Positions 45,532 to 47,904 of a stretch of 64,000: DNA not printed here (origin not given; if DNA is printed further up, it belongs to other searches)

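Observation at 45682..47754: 690-aa orphan protein inserted in the S6-SSB-S18 operon and overlapping ctpA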

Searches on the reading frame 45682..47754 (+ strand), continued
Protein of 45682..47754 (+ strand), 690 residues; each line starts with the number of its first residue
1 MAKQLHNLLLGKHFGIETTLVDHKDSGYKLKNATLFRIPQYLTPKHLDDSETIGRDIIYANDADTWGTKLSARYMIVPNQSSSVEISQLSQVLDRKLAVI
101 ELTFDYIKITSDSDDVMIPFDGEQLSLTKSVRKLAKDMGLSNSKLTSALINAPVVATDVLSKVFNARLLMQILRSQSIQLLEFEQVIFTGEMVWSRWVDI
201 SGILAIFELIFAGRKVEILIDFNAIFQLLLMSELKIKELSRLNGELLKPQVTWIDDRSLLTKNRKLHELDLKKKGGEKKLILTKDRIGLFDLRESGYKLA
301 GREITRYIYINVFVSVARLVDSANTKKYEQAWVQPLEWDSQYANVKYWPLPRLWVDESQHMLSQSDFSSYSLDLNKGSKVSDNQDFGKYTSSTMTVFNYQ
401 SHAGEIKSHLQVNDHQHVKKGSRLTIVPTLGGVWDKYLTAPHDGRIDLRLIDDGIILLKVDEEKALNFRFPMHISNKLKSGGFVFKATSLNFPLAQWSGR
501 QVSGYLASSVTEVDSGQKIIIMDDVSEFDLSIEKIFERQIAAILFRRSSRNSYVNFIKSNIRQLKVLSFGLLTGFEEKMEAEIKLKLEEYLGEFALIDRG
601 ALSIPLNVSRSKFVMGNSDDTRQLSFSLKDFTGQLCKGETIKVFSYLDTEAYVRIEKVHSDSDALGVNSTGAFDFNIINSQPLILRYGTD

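Call 40: predict_structure(alignment_id=A1)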
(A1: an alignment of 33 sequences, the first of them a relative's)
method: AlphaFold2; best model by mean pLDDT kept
length: 690 residues; sequences in the alignment: 33
mean_pLDDT: 84.1   pTM: 0.84
mean pLDDT of the five models: 84.1, 83.9, 83.5, 81.5, 81.4
residues with pLDDT >= 90: 335; 70-90: 276; 50-70: 25; < 50: 54
segments of 3 or more residues with pLDDT < 50: 44-79, 614-627, 688-690
pLDDT, mean of each block of 10 residues (from residue 1): 77 89 90 88 48 31 30 40 79 91 92 88 87 90 85 91 93 82 90 95 92 88 91 74 90 91 86 91 87 90 92 88 85 80 86 84 85 92 93 92 90 97 90 85 96 94 93 92 92 86 93 87 95 93 93 88 90 85 89 90 88 49 44 78 85 92 90 92 60
secondary structure, 60 per line:
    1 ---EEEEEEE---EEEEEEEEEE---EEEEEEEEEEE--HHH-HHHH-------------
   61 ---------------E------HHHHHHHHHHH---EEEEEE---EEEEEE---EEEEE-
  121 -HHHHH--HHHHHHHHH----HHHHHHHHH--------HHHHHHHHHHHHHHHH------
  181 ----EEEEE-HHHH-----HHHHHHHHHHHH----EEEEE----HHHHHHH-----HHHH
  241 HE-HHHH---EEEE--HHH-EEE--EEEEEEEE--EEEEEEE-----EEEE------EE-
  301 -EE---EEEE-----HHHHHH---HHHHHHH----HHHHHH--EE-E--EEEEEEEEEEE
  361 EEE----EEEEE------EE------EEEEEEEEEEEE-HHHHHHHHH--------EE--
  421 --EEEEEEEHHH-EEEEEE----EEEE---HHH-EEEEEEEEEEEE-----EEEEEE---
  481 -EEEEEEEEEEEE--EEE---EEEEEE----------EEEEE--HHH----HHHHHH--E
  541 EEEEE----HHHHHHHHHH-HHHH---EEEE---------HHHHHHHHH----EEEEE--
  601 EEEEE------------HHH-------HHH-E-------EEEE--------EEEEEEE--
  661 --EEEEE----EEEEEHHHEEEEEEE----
elements in order (helices of 4 or more, strands of 3 or more residues): E4-10 E14-23 E27-37 H44-47 H83-93 E97-102 E106-111 E115-119 H122-126 H129-137 H142-150 H159-174 E185-189 H191-194 H200-211 E216-220 H225-231 H237-241 H244-247 E251-254 E261-263 E266-273 E276-282 E288-291 E307-310 H316-321 H325-331 H336-341 E350-363 E368-372 E387-398 H400-408 E423-429 E434-439 E444-447 E455-466 E472-477 E482-493 E496-498 E502-507 E518-522 H532-537 E540-545 H550-559 H561-564 E568-571 H581-589 E594-598 E601-605 E640-643 E652-658 E663-667 E672-676 E680-686

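Call 50: fold_search(model_id=the predicted structure, library=pdb)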
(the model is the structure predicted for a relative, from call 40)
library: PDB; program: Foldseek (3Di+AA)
matches with E <= 10: 854; with E <= 0.001: 2
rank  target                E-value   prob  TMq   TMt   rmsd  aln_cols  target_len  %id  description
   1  1hux_A                3.6e-04  1.00  0.20  0.44   9.8       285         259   13  CRYSTAL STRUCTURE OF THE ACIDAMINOCOCCUS FERMENTANS (R)-2-HYDROXYGLUTARYL-COA DEHYDRATASE COMPONENT A (released 2001-03-21)
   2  5eoy_A                4.0e-04  0.99  0.18  0.30  13.5       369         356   12  Pseudomonas aeruginosa SeMet-PilM bound to ADP (released 2016-04-27)
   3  8jgx_A                2.8e-03  0.82  0.15  0.19  13.7       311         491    9  Crystal structure of Acinetobacter baumannii exopolyphosphatase (released 2024-05-15)
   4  5vz0_D                2.9e-03  0.35  0.05  0.04  24.9       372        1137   12  Crystal structure of Lactococcus lactis pyruvate carboxylase G746A mutant in complex with cyclic-di-AMP (released 2017-08-16)
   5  6rie_O                3.3e-03  0.18  0.10  0.09  26.0       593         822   10  Structure of Vaccinia Virus DNA-dependent RNA polymerase co-transcriptional capping complex (released 2019-12-18)
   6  5vz0_B                4.1e-03  0.35  0.05  0.04  25.3       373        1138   12  Crystal structure of Lactococcus lactis pyruvate carboxylase G746A mutant in complex with cyclic-di-AMP (released 2017-08-16)
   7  5vz0_A                4.6e-03  0.20  0.07  0.04  26.6       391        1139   13  Crystal structure of Lactococcus lactis pyruvate carboxylase G746A mutant in complex with cyclic-di-AMP (released 2017-08-16)
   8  3jc8_Ma               5.4e-03  0.95  0.20  0.33  12.6       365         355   11  Architectural model of the type IVa pilus machine in a piliated state (released 2016-03-16)
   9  5vz0_C                5.7e-03  0.28  0.05  0.04  25.3       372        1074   13  Crystal structure of Lactococcus lactis pyruvate carboxylase G746A mutant in complex with cyclic-di-AMP (released 2017-08-16)
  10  5vyz_D                6.4e-03  0.25  0.05  0.04  25.0       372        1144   13  Crystal structure of Lactococcus lactis pyruvate carboxylase in complex with cyclic-di-AMP (released 2017-08-16)
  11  2vdw_A                7.1e-03  0.69  0.10  0.20  13.2       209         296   14  Guanosine N7 methyl-transferase sub-complex (D1-D12) of the vaccinia virus mRNA capping enzyme (released 2008-05-13)
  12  4ckb_D                7.1e-03  0.14  0.10  0.09  30.9       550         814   12  Vaccinia virus capping enzyme complexed with GTP and SAH (released 2014-03-19)
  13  8y2z_A                7.5e-03  0.54  0.10  0.19  13.6       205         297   15  MPXV mRNA cap N7 methyltransferase (released 2025-01-29)
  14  5vyz_C                8.9e-03  0.25  0.06  0.04  25.2       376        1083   12  Crystal structure of Lactococcus lactis pyruvate carboxylase in complex with cyclic-di-AMP (released 2017-08-16)
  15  3h1q_A                9.4e-03  0.93  0.20  0.40   7.3       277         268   12  Crystal structure of ethanolamine utilization protein EutJ from Carboxydothermus hydrogenoformans (released 2009-05-19)
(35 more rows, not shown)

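Call 61: find_related_loci(query=A2, collection=metagenome_contigs, flank=6000)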
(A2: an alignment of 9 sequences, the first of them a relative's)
Query A2 (690 aa) in metagenome_contigs; peptide patterns used: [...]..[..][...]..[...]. (x = any residue, [..] = any of these).
86 stretches matched a pattern; 8 encode a relative of the query (tblastn E <= 1e-3); 8 distinct loci.
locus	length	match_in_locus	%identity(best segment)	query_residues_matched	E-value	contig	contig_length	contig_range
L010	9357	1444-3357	24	8-658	5e-42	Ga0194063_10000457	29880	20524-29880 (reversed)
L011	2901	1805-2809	27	1-336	2e-32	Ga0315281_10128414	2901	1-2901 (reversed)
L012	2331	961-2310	23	9-463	7e-26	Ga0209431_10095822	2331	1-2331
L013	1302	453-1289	26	11-292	1e-21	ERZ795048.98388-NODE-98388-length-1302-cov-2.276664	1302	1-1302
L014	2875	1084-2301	22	11-463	3e-11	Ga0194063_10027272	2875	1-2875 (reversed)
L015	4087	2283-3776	22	128-658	7e-9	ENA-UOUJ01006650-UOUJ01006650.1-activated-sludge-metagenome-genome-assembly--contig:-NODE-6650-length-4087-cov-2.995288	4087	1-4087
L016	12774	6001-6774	23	412-671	2e-8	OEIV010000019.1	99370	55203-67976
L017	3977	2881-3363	22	11-203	3e-7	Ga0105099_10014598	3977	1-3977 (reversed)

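Call 79: find_related_loci(query=A2, collection=viral_contigs, flank=5000)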
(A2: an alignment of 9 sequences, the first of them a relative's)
Query A2 (690 aa) in viral_contigs; peptide patterns used: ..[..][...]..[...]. (x = any residue, [..] = any of these).
8 stretches matched a pattern, but none encodes a relative of the query by tblastn (E <= 1e-3).

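Call 80: search_dna_similar(query=window:45682-47751:+, collection=phages, mode=protein, max_evalue=0.001, max_rows=5)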
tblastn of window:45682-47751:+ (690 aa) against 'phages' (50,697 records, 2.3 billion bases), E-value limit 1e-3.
No match.
